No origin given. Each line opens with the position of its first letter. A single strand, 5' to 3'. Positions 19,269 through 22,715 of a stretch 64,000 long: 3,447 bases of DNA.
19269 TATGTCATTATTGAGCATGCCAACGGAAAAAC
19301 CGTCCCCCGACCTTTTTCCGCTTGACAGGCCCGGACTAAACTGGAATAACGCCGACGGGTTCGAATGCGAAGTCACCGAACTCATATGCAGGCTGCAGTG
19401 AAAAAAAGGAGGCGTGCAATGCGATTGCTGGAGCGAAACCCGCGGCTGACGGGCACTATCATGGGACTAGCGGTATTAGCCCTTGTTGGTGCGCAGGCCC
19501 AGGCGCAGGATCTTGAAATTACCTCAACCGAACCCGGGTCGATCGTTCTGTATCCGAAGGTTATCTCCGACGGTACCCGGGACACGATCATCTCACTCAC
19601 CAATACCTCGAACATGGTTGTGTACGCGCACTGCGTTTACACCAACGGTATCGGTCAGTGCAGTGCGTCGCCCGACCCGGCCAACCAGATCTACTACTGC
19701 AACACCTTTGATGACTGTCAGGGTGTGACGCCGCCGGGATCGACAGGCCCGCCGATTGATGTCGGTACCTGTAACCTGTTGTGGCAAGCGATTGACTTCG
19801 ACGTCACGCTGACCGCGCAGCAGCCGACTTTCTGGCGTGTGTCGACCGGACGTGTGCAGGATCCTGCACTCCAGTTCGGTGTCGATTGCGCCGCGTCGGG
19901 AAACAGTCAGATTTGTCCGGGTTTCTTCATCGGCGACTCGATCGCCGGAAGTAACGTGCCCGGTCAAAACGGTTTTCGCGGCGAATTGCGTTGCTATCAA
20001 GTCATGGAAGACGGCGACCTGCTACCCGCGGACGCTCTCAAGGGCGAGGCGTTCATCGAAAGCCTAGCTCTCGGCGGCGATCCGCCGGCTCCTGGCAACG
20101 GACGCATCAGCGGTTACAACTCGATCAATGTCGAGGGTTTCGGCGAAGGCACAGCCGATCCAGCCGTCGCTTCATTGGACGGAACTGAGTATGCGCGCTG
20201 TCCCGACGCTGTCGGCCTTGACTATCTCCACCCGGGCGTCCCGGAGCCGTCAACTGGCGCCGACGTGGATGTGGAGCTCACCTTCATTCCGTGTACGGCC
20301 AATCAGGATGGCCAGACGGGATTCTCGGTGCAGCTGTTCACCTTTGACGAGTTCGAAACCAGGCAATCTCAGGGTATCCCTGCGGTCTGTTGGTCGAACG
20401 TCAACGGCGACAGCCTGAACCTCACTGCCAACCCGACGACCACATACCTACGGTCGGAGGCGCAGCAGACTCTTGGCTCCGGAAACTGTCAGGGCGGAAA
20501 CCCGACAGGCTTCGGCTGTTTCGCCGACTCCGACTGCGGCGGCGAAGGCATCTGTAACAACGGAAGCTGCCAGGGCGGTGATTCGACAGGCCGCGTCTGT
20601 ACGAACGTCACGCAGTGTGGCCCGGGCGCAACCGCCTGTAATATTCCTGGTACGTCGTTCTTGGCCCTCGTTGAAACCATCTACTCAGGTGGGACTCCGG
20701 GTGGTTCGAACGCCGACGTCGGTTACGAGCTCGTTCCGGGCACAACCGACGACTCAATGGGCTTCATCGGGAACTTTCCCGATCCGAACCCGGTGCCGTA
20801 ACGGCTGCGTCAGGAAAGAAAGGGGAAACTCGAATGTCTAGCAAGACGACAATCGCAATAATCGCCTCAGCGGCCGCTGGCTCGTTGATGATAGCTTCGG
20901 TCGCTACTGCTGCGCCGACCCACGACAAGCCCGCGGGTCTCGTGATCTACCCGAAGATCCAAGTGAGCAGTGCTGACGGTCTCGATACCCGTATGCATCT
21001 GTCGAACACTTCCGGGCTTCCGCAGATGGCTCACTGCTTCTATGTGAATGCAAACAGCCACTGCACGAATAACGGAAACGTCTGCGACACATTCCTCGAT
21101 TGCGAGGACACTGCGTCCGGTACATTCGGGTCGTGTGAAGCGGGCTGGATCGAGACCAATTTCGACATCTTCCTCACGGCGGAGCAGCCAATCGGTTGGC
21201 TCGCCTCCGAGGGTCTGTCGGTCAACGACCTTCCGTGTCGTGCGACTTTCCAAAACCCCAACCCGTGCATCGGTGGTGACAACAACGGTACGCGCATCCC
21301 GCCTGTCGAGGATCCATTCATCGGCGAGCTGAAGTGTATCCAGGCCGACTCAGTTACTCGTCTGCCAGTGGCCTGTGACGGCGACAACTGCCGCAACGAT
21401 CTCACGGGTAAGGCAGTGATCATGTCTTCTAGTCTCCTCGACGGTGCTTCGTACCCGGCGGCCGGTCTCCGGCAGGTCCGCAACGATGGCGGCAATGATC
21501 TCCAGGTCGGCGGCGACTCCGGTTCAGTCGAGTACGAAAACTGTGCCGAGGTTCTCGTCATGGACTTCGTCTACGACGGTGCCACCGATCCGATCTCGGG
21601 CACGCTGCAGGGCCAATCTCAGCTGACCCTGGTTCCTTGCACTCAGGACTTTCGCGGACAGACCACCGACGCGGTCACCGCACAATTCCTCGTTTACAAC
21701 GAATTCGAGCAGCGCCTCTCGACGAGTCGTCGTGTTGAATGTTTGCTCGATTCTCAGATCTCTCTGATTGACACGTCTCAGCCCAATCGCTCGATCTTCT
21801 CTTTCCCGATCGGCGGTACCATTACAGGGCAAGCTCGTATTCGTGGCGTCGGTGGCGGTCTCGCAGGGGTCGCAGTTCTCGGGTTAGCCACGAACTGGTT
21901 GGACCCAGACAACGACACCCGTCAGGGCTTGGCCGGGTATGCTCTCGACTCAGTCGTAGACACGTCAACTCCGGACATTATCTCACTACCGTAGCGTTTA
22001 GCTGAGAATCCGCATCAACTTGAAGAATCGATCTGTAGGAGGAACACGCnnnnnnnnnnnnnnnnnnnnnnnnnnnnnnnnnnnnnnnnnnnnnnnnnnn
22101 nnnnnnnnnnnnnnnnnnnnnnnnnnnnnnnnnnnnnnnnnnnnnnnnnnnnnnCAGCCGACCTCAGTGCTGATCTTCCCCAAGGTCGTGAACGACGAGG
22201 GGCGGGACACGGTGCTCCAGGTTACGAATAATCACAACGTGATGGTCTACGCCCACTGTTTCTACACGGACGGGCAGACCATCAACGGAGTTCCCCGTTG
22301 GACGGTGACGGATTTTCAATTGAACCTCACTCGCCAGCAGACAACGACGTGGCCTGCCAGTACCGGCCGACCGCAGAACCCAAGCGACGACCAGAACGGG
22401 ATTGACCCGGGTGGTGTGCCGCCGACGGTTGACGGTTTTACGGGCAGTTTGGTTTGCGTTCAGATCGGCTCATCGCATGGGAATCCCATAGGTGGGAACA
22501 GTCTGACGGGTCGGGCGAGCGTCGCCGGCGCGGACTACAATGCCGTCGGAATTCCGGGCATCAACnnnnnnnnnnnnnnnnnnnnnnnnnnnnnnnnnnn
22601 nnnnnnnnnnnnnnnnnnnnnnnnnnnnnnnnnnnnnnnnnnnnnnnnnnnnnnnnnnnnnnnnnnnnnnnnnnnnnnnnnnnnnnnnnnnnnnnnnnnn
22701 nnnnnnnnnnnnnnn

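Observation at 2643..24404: Six-member paralogous family of Sec-secreted, Cys-rich proteins with no recognisable domain (P1-P6), in two operons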

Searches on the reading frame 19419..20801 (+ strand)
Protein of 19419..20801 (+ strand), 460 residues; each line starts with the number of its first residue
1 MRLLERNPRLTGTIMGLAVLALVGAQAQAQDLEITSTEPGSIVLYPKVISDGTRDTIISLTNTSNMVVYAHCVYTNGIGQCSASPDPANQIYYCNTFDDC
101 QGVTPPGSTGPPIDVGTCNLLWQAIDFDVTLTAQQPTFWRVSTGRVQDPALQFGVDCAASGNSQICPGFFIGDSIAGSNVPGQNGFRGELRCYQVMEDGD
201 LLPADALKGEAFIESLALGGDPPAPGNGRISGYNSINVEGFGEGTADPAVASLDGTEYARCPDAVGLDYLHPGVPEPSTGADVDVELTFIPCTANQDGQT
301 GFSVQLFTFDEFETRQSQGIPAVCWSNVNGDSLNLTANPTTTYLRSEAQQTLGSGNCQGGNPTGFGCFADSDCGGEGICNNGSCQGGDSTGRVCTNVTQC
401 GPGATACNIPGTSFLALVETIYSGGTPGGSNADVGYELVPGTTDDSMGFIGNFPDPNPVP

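Call 4: search_protein_families(library=pfam, proteins=[window:19419-20801:+], max_evalue=1)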
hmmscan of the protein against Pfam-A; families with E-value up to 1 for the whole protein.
window:19419-20801:+ (460 aa): 1 family
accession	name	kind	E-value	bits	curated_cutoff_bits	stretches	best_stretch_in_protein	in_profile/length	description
PF23416.1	DUF7107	-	4.7e-06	27.3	24.6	2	367-407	2-41/48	Domain of unknown function (DUF7107)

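Call 5: search_protein_families(library=ncbifam, proteins=[window:19419-20801:+], max_evalue=1)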
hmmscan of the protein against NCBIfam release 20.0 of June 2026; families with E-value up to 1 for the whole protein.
window:19419-20801:+ (460 aa): 0 families

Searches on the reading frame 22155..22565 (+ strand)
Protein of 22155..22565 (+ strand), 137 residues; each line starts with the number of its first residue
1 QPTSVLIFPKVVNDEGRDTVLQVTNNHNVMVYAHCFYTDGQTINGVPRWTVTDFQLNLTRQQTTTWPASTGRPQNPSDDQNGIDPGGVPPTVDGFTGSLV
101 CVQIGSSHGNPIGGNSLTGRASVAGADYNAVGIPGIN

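Call 89: search_solved_structures(query=A6, max_evalue=10, show_alignments=2)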
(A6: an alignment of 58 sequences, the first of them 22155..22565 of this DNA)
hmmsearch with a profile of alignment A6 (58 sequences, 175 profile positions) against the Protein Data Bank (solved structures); distinct sequences matched with E-value up to 10: 0.
